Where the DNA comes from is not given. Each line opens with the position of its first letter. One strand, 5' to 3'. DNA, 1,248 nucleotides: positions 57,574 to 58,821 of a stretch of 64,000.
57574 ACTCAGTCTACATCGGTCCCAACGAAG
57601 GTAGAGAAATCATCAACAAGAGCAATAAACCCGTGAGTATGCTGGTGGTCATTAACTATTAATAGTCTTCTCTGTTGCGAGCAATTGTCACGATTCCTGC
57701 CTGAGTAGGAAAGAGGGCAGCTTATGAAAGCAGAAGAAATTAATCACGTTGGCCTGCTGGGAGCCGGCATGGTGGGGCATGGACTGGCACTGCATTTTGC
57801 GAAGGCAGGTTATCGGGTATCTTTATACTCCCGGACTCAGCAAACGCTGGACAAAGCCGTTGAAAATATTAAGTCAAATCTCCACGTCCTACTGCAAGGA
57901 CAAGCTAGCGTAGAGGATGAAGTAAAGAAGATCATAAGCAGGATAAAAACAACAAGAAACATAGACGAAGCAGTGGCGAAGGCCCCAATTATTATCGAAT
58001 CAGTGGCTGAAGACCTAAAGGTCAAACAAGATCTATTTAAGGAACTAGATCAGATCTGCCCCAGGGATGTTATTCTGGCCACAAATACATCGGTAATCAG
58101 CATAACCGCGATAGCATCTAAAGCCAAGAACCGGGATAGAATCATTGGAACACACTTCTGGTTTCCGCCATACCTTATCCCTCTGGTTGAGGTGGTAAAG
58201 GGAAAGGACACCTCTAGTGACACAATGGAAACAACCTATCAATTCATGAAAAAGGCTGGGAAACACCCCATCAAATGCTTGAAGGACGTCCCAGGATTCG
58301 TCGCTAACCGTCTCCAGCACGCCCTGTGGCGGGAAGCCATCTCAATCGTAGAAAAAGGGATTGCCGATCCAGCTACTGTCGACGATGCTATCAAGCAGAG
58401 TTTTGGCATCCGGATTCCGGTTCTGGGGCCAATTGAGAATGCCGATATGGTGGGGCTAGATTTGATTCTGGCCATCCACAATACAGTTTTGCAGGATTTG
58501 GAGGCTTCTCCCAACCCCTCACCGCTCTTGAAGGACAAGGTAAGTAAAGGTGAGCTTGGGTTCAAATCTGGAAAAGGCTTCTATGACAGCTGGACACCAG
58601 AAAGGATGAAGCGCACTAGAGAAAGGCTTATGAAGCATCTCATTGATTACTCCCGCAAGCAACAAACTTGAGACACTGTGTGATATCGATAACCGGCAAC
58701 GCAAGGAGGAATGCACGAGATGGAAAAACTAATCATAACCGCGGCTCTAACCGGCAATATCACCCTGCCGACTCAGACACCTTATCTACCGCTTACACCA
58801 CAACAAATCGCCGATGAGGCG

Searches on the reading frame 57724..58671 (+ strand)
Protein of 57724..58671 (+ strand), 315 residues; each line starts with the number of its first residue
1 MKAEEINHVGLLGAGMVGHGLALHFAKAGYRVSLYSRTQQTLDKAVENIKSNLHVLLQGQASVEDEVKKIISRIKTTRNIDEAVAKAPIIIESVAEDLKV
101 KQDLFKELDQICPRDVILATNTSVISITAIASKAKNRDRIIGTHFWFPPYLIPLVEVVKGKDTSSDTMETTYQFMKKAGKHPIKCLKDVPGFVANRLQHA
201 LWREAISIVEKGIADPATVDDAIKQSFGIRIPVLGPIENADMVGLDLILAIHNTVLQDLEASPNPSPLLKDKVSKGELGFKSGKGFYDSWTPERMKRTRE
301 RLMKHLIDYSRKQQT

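Call 3: search_protein_families(library=pfam, proteins=[window:57724-58671:+], max_evalue=0.01)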
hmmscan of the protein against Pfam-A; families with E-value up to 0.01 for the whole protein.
window:57724-58671:+ (315 aa): 7 families
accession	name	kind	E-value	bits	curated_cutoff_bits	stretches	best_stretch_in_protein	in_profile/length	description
PF02737.24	3HCDH_N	-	7e-59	199.2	22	1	8-188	1-179/180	3-hydroxyacyl-CoA dehydrogenase, NAD binding domain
PF00725.27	3HCDH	-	2.6e-23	82.8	22.1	1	191-288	1-96/97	3-hydroxyacyl-CoA dehydrogenase, C-terminal domain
PF03446.21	NAD_binding_2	-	5.4e-09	36.7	21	1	9-135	2-108/161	NAD binding domain of 6-phosphogluconate dehydrogenase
PF03807.23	F420_oxidored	-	1.6e-05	25.8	21.6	1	9-90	2-63/94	NADP oxidoreductase coenzyme F420-dependent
PF01210.29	NAD_Gly3P_dh_N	-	2.8e-05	24.6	23.1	1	9-118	2-99/158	NAD-dependent glycerol-3-phosphate dehydrogenase N-terminus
PF00106.31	adh_short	-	5.5e-05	23.2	26.6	1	17-102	12-100/195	short chain dehydrogenase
PF01488.26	Shikimate_DH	-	0.0051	17.3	24.3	0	7-58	13-67/138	Shikimate / quinate 5-dehydrogenase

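Call 4: search_protein_families(library=ncbifam, proteins=[window:57724-58671:+], max_evalue=0.01)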
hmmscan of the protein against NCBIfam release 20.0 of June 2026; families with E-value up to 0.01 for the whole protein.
window:57724-58671:+ (315 aa): 64 families (the best 25 are shown)
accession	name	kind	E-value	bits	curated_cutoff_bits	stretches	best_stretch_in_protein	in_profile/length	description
NF006124.0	PRK08268.1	subfamily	3.6e-73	247.2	508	1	3-298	4-295/507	3-hydroxyacyl-CoA dehydrogenase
NF004474.0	PRK05808.1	subfamily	4.2e-69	233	408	1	5-288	2-281/283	3-hydroxybutyryl-CoA dehydrogenase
NF042925.1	FHMPC_DH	equivalog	7.2e-66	222.5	500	1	8-307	2-297/304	5-formyl-3-hydroxy-2-methylpyridine 4-carboxylate 5-dehydrogenase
NF004783.0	PRK06129.1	equivalog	4.8e-63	213.4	347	1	6-242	2-238/315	3-hydroxyacyl-CoA dehydrogenase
TIGR02279.1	PaaC-3OHAcCoADH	equivalog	3.5e-59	201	669.4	1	7-294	6-289/503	3-hydroxyacyl-CoA dehydrogenase PaaH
NF006722.0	PRK09260.1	equivalog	1.7e-58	198.1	429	1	7-289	3-281/289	3-hydroxyacyl-CoA dehydrogenase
NF004699.0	PRK06035.1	equivalog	2.7e-58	197.5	500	1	5-282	2-278/294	3-hydroxyacyl-CoA dehydrogenase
NF005715.0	PRK07530.1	equivalog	6.7e-57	193.1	420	1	5-289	3-283/292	3-hydroxybutyryl-CoA dehydrogenase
NF006125.0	PRK08269.1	equivalog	1.4e-54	185.4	427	1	4-304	3-311/334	3-hydroxybutyryl-CoA dehydrogenase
NF005875.0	PRK07819.1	subfamily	2.1e-54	184.9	319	1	4-288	3-285/287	3-hydroxybutyryl-CoA dehydrogenase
NF006143.0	PRK08293.1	equivalog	1.3e-53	182.2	312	1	4-288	2-286/291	3-hydroxyacyl-CoA dehydrogenase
NF008363.0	PRK11154.1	equivalog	8.4e-47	159.7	869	1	2-303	305-601/708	fatty acid oxidation complex subunit alpha FadJ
NF008727.0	PRK11730.1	equivalog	1.2e-45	156.1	870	1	2-300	309-603/717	fatty acid oxidation complex subunit alpha FadB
TIGR02441.1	fa_ox_alpha_mit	equivalog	7.7e-43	146.6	964.65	1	4-289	333-613/737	fatty acid oxidation complex subunit alpha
NF005716.0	PRK07531.1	equivalog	1.2e-41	143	592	1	6-238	4-232/495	carnitine 3-dehydrogenase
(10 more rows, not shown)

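Call 41: search_solved_structures(query=window:57724-58671:+, max_evalue=1e-30, show_alignments=1)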
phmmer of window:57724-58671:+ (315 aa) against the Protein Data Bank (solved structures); distinct sequences matched with E-value up to 1e-30: 37.
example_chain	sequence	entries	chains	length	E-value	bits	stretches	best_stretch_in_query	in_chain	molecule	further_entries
4om8_A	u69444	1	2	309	5.2e-52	180.2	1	6-306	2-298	5-formyl-3-hydroxy-2-methylpyridine 4-carboxylate 5-dehydrogenase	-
6aa8_A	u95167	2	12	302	7.6e-51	176.3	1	7-288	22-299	3-hydroxybutyryl-CoA dehydrogenase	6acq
3mog_A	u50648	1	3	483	1.5e-50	175.4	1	6-294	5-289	Probable 3-hydroxybutyryl-CoA dehydrogenase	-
4kug_A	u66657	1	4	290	7.9e-50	173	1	9-289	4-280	3-hydroxybutyryl-CoA dehydrogenase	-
4kue_A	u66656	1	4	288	9.4e-50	172.8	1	9-288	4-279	3-hydroxybutyryl-CoA dehydrogenase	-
4kuh_A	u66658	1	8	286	1e-49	172.7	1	9-288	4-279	3-hydroxybutyryl-CoA dehydrogenase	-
4r1n_A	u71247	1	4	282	1.1e-49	172.5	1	9-288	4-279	3-hydroxybutyryl-CoA dehydrogenase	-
1f12_A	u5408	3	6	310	6.7e-48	166.7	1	6-288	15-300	L-3-HYDROXYACYL-COA DEHYDROGENASE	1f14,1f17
1f0y_A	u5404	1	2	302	6.8e-48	166.6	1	6-287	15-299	L-3-HYDROXYACYL-COA DEHYDROGENASE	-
3rqs_A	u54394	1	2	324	8.8e-48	166.3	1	6-287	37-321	Hydroxyacyl-coenzyme A dehydrogenase, mitochondrial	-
3hdh_A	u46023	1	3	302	1e-47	166.1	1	6-287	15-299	PROTEIN (L-3-HYDROXYACYL COA DEHYDROGENASE)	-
3had_A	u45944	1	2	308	1.7e-47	165.4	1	6-288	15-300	PROTEIN (L-3-HYDROXYACYL COA DEHYDROGENASE)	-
1lsj_A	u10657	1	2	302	1.8e-47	165.3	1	6-287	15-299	3-HYDROXYACYL-COA DEHYDROGENASE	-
1il0_A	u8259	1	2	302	1.8e-47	165.3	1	6-287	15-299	3-hydroxyacyl-CoA dehydrogenase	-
1lso_A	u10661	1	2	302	1.8e-47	165.3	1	6-287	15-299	3-HYDROXYACYL-COA DEHYDROGENASE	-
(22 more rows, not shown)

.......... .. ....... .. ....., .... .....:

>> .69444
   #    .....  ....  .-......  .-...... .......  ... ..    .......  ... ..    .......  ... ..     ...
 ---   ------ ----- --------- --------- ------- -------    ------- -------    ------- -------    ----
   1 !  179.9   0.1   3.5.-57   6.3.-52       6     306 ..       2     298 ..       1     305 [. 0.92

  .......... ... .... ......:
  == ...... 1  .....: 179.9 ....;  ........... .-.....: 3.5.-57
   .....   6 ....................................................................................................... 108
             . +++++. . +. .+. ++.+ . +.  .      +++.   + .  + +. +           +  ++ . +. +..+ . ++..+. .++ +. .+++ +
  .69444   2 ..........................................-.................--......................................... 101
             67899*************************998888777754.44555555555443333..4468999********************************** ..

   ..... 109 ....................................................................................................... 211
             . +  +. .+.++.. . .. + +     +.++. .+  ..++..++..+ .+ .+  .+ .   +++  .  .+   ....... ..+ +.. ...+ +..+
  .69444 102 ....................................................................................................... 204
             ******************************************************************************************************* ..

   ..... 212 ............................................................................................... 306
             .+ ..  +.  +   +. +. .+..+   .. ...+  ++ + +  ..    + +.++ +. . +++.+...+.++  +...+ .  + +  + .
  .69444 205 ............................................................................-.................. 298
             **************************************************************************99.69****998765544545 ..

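Call 56: search_solved_structures(query=window:57724-58671:+, max_evalue=1e-49, show_alignments=5)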
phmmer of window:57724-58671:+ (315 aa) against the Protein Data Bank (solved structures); distinct sequences matched with E-value up to 1e-49: 6.
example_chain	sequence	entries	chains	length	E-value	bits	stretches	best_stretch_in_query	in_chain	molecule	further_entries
4om8_A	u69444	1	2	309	5.2e-52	180.2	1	6-306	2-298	5-formyl-3-hydroxy-2-methylpyridine 4-carboxylate 5-dehydrogenase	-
6aa8_A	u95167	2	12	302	7.6e-51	176.3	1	7-288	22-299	3-hydroxybutyryl-CoA dehydrogenase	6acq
3mog_A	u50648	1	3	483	1.5e-50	175.4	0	6-294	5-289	Probable 3-hydroxybutyryl-CoA dehydrogenase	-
4kug_A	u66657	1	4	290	7.9e-50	173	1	9-289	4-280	3-hydroxybutyryl-CoA dehydrogenase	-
4kue_A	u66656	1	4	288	9.4e-50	172.8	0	9-288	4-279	3-hydroxybutyryl-CoA dehydrogenase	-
4kuh_A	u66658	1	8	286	1e-49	172.7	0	9-288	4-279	3-hydroxybutyryl-CoA dehydrogenase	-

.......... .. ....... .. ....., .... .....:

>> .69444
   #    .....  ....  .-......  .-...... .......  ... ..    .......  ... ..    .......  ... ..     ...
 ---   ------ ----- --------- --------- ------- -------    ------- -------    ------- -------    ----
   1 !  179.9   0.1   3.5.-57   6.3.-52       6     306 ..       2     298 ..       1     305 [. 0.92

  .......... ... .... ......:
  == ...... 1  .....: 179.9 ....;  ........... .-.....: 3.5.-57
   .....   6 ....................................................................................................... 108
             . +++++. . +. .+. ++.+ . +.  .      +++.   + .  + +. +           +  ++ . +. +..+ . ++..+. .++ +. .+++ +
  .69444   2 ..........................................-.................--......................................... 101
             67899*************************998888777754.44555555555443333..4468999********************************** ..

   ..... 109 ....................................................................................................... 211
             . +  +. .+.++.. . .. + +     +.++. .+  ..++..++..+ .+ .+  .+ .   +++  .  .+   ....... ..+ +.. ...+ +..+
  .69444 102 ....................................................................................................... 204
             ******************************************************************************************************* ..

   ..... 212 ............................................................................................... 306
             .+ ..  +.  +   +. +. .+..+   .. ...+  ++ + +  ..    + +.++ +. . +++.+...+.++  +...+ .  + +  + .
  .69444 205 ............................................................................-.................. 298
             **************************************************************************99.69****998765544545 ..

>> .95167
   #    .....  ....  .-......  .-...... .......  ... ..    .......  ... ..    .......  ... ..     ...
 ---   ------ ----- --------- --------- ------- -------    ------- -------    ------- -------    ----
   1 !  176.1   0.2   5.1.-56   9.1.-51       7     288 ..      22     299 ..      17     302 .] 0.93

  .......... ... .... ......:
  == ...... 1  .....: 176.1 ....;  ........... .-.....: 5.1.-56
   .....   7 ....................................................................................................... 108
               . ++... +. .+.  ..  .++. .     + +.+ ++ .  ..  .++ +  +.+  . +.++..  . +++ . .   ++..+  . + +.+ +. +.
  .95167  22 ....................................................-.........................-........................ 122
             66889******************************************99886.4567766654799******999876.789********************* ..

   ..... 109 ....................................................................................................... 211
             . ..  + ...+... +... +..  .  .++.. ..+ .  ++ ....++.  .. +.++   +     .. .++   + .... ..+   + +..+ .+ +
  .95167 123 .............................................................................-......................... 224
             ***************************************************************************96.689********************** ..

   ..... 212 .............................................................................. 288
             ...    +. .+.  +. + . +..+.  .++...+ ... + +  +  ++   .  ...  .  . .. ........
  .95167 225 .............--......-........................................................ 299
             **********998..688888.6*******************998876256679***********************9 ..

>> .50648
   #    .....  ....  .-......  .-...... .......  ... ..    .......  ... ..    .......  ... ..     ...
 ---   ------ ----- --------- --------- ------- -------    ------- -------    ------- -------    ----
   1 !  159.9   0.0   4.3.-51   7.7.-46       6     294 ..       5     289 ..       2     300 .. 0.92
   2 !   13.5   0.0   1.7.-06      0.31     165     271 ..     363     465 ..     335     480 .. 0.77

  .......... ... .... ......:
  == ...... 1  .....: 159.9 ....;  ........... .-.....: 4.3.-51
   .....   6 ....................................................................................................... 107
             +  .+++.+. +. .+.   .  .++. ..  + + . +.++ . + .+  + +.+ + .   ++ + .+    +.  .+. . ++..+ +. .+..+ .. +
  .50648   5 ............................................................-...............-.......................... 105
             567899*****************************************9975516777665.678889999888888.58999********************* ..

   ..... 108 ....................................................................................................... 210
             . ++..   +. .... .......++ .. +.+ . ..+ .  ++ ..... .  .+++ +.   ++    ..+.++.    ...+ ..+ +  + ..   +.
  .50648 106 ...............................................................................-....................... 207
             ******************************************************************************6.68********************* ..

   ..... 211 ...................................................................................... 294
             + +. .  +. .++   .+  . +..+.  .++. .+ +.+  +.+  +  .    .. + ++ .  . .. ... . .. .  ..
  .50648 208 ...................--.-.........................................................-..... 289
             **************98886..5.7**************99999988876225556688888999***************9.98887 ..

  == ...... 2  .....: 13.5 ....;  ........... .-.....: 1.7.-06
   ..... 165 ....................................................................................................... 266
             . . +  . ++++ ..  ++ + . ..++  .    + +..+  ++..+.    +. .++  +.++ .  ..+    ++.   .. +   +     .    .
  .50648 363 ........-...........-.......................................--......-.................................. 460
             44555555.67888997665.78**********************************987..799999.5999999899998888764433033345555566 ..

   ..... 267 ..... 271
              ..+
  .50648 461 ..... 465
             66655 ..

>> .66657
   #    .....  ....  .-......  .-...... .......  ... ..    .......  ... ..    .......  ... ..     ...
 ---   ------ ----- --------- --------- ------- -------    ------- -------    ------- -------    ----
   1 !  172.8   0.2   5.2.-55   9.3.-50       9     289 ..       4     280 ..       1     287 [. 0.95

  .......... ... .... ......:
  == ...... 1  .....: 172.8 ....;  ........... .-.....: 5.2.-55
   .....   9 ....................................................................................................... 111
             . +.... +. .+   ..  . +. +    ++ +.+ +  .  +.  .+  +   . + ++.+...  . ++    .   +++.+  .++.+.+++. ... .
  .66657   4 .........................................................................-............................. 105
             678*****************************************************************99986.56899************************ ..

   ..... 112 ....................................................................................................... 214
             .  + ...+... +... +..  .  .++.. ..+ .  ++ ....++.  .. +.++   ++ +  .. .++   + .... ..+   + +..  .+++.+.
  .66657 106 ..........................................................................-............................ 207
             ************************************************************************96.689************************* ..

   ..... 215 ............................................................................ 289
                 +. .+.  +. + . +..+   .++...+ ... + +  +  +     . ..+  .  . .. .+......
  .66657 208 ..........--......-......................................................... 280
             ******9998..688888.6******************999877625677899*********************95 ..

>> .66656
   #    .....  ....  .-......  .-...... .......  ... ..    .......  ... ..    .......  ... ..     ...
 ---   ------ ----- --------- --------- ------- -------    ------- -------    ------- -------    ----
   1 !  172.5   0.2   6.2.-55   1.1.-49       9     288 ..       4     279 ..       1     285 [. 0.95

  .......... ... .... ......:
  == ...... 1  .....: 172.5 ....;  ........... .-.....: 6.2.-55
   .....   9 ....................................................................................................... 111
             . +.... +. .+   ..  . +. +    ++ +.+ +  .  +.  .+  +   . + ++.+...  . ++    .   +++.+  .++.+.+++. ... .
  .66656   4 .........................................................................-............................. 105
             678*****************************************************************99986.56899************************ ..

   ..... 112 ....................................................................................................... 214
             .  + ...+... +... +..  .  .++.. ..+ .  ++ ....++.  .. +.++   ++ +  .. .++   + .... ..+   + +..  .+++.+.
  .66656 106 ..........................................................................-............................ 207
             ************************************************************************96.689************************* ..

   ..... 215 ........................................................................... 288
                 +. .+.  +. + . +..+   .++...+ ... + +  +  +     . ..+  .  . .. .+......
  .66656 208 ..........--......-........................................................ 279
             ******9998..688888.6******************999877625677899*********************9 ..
